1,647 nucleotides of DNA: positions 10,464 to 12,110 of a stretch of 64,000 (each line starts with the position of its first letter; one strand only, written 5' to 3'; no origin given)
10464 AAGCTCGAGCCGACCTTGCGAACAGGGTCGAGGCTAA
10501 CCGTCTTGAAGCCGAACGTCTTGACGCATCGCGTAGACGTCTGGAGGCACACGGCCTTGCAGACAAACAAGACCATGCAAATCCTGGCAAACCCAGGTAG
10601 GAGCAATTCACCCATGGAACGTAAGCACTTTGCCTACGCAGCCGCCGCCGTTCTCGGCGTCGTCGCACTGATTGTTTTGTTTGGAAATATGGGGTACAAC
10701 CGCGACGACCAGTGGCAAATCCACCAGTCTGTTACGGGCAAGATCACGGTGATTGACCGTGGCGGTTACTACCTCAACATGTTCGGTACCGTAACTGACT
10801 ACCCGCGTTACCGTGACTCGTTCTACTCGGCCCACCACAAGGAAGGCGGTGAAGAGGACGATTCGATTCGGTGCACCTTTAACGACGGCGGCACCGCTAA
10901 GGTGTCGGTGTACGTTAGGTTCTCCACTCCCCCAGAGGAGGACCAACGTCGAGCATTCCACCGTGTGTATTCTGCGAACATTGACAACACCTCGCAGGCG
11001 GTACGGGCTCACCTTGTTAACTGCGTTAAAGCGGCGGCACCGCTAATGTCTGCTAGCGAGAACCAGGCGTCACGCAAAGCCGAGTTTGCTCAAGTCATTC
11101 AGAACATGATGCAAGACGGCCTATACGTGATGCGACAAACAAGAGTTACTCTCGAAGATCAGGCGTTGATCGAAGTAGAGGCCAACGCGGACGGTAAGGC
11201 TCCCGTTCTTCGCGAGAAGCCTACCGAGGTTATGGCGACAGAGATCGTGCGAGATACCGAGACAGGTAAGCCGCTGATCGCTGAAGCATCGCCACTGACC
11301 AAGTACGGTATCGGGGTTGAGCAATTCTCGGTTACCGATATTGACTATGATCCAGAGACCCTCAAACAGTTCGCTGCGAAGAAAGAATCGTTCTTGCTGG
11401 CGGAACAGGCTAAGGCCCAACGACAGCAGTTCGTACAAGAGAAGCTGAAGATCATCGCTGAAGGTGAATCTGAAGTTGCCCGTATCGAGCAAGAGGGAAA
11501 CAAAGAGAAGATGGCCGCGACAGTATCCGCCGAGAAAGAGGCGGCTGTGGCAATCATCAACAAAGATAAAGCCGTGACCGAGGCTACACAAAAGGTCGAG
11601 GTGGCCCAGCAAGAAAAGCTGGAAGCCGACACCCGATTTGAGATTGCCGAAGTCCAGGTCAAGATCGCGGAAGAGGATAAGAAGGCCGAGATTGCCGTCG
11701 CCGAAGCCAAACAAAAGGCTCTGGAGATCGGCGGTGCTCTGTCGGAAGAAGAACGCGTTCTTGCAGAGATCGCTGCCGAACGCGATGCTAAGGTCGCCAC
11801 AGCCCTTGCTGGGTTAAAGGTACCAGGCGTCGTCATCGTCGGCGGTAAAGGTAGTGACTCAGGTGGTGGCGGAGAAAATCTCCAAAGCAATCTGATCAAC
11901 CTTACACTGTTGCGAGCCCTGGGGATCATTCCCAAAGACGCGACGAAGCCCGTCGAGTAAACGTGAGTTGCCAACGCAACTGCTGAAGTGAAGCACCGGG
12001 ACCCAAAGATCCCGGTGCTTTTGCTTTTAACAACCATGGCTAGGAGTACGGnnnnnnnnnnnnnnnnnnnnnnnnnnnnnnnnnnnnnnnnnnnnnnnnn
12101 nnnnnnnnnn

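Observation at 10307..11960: Small membrane protein plus SPFH/flotillin-like protein pair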

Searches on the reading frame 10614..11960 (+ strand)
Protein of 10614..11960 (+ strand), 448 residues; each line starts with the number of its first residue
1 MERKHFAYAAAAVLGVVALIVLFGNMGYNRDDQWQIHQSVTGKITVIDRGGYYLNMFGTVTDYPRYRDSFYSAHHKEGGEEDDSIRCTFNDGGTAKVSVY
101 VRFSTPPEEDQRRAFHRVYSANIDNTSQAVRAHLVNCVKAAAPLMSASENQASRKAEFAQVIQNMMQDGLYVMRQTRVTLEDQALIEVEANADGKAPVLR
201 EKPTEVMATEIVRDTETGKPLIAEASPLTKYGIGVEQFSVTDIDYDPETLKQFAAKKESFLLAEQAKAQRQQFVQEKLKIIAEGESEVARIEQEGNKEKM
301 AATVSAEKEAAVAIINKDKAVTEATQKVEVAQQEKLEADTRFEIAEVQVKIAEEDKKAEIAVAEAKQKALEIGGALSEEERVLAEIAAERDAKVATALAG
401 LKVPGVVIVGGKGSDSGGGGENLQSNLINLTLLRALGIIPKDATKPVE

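Call 3: search_protein_families(library=pfam, proteins=[window:10614-11960:+], max_evalue=0.1)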
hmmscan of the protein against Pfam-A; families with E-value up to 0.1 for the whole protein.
window:10614-11960:+ (448 aa): 2 families
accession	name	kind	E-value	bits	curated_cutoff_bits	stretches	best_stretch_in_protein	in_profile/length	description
PF01145.31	Band_7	-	8e-09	36.2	23.6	1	41-271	14-173/176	SPFH domain / Band 7 family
PF10003.15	DUF2244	-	0.018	15.2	27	1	326-382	71-128/138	Integral membrane protein (DUF2244)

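Call 4: search_protein_families(library=phrogs, proteins=[window:10614-11960:+], max_evalue=0.1)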
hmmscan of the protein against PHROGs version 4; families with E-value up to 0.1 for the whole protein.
window:10614-11960:+ (448 aa): 2 families
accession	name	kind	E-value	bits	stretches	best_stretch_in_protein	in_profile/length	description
phrog_11908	-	unknown function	1.7e-43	150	1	10-417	8-403/430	-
phrog_200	-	other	2.3e-09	37.9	2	228-301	241-319/379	lipoprotein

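Call 7: search_dna_similar(query=window:10614-11960:+, collection=phages, mode=protein, max_rows=30)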
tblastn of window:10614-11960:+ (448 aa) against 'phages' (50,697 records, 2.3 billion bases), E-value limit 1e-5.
Records with a match: 38; places in all: 38; records where one place covers at least 80% of the query: 9.
Best place of each record, by identity: <60% 38.
By first word of the organism name: Bacteroides 19; Vibrio 13; Pseudomonas 2; Aeromonas 2; Kehishuvirus 1; uncultured 1.
By host as written in the record: Bacteroides intestinalis DSM 108646 17; Vibrio harveyi BAA-1116 4; Vibrio parahaemolyticus ATCC 33844 3; Vibrio anguillarum PF4 2; Vibrio campbellii BB120 2; Bacteroides intestinalis APC919/174 2; Pseudomonas poae Z9_5 1; Pseudomonas syringae 1; and 6 more.
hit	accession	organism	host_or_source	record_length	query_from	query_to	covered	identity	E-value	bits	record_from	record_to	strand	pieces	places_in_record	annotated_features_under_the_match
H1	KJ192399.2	Vibrio phage CHOED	Vibrio anguillarum PF4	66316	24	386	81%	26.2%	1e-17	92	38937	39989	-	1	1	hypothetical protein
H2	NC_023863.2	Vibrio phage CHOED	Vibrio anguillarum PF4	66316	24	386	81%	26.2%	1e-17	92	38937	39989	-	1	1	hypothetical protein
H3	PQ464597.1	Pseudomonas phage Milchi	Pseudomonas poae Z9_5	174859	46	394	78%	27.1%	2e-9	66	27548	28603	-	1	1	hypothetical protein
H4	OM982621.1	Pseudomonas phage Astolliot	Pseudomonas syringae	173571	46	394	78%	27.1%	2e-9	66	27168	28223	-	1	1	hypothetical protein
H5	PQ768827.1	Vibrio phage Hades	Vibrio campbellii BB120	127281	25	390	82%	25.1%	2e-12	76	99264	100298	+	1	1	hypothetical protein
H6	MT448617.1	Vibrio phage River4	Vibrio harveyi BAA-1116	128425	25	390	82%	25.1%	2e-12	76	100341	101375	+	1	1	hypothetical protein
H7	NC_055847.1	Vibrio phage River4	Vibrio harveyi BAA-1116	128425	25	390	82%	25.1%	2e-12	76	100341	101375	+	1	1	hypothetical protein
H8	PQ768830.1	Vibrio phage Pylo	Vibrio campbellii BB120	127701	25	390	82%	25.1%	2e-12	76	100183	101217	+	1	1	hypothetical protein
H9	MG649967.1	Vibrio phage Thalassa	Vibrio harveyi BAA-1116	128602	25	390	82%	25.1%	2e-12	75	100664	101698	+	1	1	hypothetical protein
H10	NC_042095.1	Vibrio phage Thalassa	Vibrio harveyi BAA-1116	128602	25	390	82%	25.1%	2e-12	75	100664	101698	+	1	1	hypothetical protein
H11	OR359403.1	Aeromonas phage 1233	Aeromonas sp.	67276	23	386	81%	24.2%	2e-17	91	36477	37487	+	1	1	SPFH domain-containing protein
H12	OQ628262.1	Aeromonas phage vB_AsaP_MQM1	Aeromonas salmonicida subsp. salmonicida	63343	33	386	79%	24.5%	2e-15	85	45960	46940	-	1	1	SPFH domain-containing protein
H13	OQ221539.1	Bacteroides phage PhiCrAssBcn4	Bacteroides intestinalis DSM 108646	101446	40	365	73%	24.9%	2e-12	75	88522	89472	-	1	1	SPFH-domain/band7-family protein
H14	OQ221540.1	Bacteroides phage PhiCrAssBcn5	Bacteroides intestinalis DSM 108646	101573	40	365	73%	24.9%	2e-12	75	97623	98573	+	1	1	SPFH-domain/band7-family protein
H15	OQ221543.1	Bacteroides phage PhiCrAssBcn8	Bacteroides intestinalis DSM 108646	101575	40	365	73%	24.9%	2e-12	75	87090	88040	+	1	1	SPFH-domain/band7-family protein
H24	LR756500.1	uncultured phage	metagenomic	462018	36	311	62%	28.1%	2e-19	97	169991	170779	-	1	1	record has no annotation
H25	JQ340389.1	Vibrio phage pVp-1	Vibrio parahaemolyticus ATCC 33844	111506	35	333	67%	25.0%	5e-14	81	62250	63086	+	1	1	hypothetical protein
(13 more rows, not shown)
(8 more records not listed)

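Call 10: search_protein_families(library=ncbifam, proteins=[window:10614-11960:+], max_evalue=0.1)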
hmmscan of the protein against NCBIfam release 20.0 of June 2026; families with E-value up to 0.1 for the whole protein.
window:10614-11960:+ (448 aa): 0 families

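Call 11: search_protein_families(library=padloc, proteins=[window:10614-11960:+], max_evalue=0.1)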
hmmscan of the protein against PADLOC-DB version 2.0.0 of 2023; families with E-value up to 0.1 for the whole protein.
window:10614-11960:+ (448 aa): 0 families

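Call 12: search_solved_structures(query=window:10614-11960:+, max_evalue=1, show_alignments=2)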
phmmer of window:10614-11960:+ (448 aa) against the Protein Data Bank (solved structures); distinct sequences matched with E-value up to 1: 3.
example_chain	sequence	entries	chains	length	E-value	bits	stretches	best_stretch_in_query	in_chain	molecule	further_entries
6x1g_A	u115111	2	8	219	0.035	16.4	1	256-373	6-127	ULP_PROTEASE domain-containing protein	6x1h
9gti_A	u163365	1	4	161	0.6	12.3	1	167-204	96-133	Neuroplastin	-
6jfv_B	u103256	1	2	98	0.98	11.6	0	331-399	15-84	Keratin, type II cytoskeletal 5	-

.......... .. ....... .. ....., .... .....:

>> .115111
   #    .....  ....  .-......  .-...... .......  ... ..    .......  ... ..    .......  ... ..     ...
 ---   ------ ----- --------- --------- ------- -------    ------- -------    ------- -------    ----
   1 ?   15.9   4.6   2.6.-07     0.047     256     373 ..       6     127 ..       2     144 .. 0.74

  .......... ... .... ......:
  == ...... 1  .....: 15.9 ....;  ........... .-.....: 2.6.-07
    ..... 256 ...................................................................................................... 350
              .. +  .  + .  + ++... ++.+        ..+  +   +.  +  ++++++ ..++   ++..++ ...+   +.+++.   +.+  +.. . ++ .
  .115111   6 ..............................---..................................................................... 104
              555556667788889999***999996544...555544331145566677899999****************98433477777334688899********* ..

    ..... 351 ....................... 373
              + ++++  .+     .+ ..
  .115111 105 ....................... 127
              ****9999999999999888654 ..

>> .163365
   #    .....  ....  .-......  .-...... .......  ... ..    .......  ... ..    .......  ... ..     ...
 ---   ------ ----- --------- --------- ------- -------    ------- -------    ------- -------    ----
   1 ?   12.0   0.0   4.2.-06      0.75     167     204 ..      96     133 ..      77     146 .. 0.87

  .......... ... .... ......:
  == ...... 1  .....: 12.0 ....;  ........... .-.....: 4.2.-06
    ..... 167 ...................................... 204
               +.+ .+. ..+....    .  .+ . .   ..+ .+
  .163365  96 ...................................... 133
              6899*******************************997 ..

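Call 14: find_homologous_proteins(query=window:10614-11960:+)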
Query window:10614-11960:+ (448 aa): 237 proteins with E <= 0.001 among 8000 candidates; the best 120 are listed.
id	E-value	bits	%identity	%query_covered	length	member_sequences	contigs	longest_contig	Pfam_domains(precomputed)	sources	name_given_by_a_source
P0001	5.2e-283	956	100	100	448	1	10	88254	PF01145.32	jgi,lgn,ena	-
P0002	5.2e-143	495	57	97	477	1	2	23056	PF01145.32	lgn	-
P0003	2.8e-141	489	58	94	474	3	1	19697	-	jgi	jgi:regulator of protease activity HflC (stomatin/prohibitin superfamily)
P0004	8.0e-141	488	54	98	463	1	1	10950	-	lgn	-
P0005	1.0e-137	478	55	97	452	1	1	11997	-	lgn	-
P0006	4.4e-137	475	56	95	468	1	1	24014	-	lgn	-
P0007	8.6e-137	474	54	99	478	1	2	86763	-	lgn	-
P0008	1.1e-136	474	55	96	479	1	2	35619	-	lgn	-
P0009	2.9e-134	466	53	98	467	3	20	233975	PF01145.32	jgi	jgi:hypothetical protein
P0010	6.4e-134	465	53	97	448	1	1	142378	-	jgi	jgi:hypothetical protein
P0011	1.1e-133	464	52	98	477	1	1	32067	-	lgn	-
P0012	7.8e-133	461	54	96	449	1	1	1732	-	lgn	-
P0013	1.1e-132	461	53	96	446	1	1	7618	-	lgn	-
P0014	1.7e-132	460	52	97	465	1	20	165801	-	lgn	-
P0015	2.9e-132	460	53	96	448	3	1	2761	-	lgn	-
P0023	2.2e-128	447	51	97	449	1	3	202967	-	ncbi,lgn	ncbi:MAG: SPFH domain-containing protein [Thermoguttaceae bacterium]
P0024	2.2e-128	447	51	97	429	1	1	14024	PF01145.32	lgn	-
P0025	4.0e-128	446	52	96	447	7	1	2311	PF01145.32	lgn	-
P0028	1.9e-127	444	52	98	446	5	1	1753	PF01145.32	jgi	-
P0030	3.7e-127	443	52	98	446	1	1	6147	PF01145.32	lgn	-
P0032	6.1e-127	442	51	98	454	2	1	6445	PF01145.32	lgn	-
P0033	6.3e-127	442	52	98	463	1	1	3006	PF01145.32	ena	-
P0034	7.1e-127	442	50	98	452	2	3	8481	PF01145.32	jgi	-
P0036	9.1e-127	441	52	96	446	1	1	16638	PF01145.32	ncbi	-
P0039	4.7e-126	439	49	98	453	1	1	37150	PF01145.32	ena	-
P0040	6.1e-126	439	53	96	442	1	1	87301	PF01145.32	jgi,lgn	jgi:hypothetical protein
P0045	4.1e-125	436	51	96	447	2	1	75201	PF01145.32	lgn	-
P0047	9.8e-125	435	50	98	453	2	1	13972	PF01145.32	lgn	-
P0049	1.2e-124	434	51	98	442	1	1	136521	PF01145.32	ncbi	-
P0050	1.7e-124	434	49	98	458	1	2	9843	PF01145.32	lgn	-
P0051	1.8e-124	434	50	97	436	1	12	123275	PF01145.32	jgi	jgi:hypothetical protein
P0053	2.5e-124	433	50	97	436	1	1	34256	PF01145.32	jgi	jgi:hypothetical protein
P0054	6.5e-124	432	51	99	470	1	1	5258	PF01145.32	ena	-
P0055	1.3e-123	431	52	97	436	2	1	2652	PF01145.32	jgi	-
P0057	6.2e-123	429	52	98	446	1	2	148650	PF01145.32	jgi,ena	jgi:hypothetical protein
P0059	7.8e-123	429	51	96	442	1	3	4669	PF01145.32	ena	-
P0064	3.3e-122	426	49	96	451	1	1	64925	PF01145.32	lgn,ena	-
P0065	3.9e-122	426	51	96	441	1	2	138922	PF01145.32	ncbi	-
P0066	4.9e-122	426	50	94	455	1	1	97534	PF01145.32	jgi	jgi:hypothetical protein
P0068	2.6e-121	424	51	96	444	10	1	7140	PF01145.32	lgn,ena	-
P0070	5.1e-121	423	50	98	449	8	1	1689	PF01145.32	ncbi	-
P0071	5.4e-121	422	49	98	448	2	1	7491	PF01145.32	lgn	-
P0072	5.7e-121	422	51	96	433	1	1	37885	PF01145.32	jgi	jgi:hypothetical protein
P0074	7.1e-121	422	51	96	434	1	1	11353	PF01145.32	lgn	-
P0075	2.0e-120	421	50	98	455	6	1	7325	PF01145.32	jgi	-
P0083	2.4e-119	417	52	96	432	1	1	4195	PF01145.32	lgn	-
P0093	2.9e-117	410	49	98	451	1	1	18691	PF01145.32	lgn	-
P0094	4.3e-117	410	49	89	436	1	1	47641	PF01145.32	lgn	-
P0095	4.7e-117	409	49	98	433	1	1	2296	PF01145.32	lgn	-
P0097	8.1e-117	409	49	97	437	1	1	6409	PF01145.32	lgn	-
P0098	1.5e-116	408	48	96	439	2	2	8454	PF01145.32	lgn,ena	-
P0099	3.0e-116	407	49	91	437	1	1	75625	PF01145.32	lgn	-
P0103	4.6e-115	403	52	88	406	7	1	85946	PF01145.32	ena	-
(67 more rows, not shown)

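Call 15: find_encoding_contigs(protein=P0009, flank=6000, max_places=3)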
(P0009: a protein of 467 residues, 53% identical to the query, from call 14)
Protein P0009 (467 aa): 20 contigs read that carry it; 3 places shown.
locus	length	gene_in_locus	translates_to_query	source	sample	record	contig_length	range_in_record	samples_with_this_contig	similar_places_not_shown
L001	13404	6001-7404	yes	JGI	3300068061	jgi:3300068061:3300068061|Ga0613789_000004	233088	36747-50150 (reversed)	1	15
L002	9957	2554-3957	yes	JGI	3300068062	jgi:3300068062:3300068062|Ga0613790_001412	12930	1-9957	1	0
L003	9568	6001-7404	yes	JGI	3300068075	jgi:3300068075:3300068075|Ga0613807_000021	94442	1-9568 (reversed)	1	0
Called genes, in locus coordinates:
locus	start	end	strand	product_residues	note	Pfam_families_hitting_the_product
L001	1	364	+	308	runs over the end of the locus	PF00535:Glycos_transf_2 (faint)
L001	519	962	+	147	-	-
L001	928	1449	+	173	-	-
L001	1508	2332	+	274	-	-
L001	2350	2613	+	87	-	-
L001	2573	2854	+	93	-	-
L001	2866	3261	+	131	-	-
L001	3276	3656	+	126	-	-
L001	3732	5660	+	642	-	-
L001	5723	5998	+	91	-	-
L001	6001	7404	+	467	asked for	PF01145:Band_7 (weak)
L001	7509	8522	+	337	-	-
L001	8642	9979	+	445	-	PF00709:Adenylsucc_synt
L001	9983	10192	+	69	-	-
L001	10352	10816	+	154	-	-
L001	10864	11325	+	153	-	-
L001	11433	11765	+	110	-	-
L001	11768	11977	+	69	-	-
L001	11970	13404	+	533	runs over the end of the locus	PF00004:AAA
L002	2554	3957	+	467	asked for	PF01145:Band_7 (weak)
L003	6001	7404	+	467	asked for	PF01145:Band_7 (weak)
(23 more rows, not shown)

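Call 16: find_encoding_contigs(protein=P0023, flank=6000, max_places=3)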
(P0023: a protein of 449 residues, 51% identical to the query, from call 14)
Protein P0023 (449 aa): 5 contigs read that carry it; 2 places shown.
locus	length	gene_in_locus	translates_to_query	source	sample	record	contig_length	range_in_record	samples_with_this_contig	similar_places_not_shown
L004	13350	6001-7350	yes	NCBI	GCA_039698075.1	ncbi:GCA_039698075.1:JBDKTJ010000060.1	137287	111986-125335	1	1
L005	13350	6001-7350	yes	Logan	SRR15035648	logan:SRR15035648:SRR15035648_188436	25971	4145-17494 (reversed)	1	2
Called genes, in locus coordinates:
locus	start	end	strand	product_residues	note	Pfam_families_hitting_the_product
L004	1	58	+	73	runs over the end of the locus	-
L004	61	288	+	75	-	PF09723:Zn_ribbon_8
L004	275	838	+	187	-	-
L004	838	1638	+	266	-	-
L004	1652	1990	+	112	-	-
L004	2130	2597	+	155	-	-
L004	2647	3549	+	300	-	-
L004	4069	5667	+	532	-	PF05731:TROVE, PF25045:vWA_Ro60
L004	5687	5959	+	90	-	-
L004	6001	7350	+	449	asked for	-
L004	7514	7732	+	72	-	-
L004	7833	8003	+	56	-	-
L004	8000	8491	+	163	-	-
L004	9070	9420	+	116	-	-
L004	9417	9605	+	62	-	-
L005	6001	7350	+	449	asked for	-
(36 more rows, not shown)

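Call 19: find_related_loci(query=A2, collection=viral_contigs, flank=6000)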
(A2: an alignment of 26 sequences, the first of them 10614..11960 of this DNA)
Query A2 (448 aa) in viral_contigs; peptide patterns used: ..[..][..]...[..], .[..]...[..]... (x = any residue, [..] = any of these).
32 stretches matched a pattern; 21 encode a relative of the query (tblastn E <= 1e-3); 19 distinct loci.
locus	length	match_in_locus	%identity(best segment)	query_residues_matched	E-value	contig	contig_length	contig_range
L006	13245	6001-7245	54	28-447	5e-139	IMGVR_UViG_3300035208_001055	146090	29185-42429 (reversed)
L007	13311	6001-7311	52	9-445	1e-134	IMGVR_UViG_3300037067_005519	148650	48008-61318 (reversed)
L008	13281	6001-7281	52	9-440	3e-132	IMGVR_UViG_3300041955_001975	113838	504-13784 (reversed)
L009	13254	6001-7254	51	24-445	4e-131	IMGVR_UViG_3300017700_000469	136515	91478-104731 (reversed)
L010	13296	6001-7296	51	10-440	2e-126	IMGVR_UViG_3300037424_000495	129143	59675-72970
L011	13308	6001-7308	46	3-439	2e-111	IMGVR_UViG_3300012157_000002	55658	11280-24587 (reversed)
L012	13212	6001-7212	48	9-440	3e-109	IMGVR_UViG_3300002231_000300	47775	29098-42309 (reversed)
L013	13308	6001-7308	40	12-442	1e-93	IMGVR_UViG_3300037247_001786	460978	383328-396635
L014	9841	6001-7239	43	6-439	8e-93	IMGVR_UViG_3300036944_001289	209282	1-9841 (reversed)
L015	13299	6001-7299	48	4-439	8e-114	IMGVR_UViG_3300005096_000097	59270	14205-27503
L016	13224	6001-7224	38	21-441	6e-89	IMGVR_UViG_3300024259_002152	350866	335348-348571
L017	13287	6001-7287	53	10-439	5e-134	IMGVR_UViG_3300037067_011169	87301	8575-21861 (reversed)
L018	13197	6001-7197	40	11-439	1e-85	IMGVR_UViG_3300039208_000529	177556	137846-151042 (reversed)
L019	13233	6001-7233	41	16-445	1e-83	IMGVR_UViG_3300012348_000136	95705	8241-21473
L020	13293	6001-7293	37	1-441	7e-79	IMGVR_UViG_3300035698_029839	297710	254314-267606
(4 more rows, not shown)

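Call 23: search_solved_structures(query=A2, max_evalue=1, show_alignments=2)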
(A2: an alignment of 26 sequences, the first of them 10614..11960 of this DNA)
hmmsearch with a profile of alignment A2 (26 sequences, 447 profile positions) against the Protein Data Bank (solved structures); distinct sequences matched with E-value up to 1: 3.
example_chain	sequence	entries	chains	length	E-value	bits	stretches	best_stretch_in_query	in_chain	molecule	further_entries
9unl_E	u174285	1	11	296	0.56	12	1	333-390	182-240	Prohibitin 1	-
8rrh_A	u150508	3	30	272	0.74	11.6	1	333-390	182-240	Prohibitin 1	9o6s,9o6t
9o9z_A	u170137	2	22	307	0.91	11.3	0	333-390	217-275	Prohibitin 1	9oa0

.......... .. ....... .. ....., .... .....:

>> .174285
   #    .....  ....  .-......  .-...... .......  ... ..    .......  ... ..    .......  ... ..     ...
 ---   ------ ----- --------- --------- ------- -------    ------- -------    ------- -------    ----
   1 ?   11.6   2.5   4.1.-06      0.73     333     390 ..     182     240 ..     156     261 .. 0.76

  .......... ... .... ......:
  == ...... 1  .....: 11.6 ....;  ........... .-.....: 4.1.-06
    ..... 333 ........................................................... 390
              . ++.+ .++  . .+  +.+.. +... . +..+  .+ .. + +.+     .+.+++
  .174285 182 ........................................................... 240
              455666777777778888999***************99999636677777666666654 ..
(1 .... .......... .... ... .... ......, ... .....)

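Call 34: predict_structure(alignment_id=A2)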
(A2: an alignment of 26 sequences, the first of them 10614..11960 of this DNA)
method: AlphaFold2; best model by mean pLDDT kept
length: 448 residues; sequences in the alignment: 26
mean_pLDDT: 75.3   pTM: 0.52
mean pLDDT of the five models: 75.3, 74.4, 72.9, 72.4, 71.7
residues with pLDDT >= 90: 98; 70-90: 204; 50-70: 96; < 50: 50
segments of 3 or more residues with pLDDT < 50: 367-376, 401-425, 442-448
pLDDT, mean of each block of 10 residues (from residue 1): 78 89 86 91 89 86 92 71 86 88 92 90 89 93 77 82 93 79 52 54 70 89 91 91 87 81 82 88 88 84 79 75 74 71 66 59 49 49 66 63 40 35 52 56 42
secondary structure, 60 per line:
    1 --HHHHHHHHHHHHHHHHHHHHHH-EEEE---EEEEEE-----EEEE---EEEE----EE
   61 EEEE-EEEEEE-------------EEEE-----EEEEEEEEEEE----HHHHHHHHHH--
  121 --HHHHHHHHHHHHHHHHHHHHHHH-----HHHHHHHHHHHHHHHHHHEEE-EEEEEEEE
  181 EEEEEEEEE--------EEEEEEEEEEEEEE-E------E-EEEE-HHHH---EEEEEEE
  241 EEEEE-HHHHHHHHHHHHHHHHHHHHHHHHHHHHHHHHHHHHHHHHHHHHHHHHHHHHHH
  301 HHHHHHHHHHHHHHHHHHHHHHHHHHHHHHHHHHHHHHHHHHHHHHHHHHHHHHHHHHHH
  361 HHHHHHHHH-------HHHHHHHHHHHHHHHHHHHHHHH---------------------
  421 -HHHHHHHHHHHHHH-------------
elements in order: H3-24 E26-29 E33-38 E44-47 E51-54 E59-64 E66-71 E85-88 E94-104 H109-118 H123-145 H151-168 E169-171 E173-189 E198-211 E222-225 H227-230 E234-245 H247-369 H377-399 H422-435
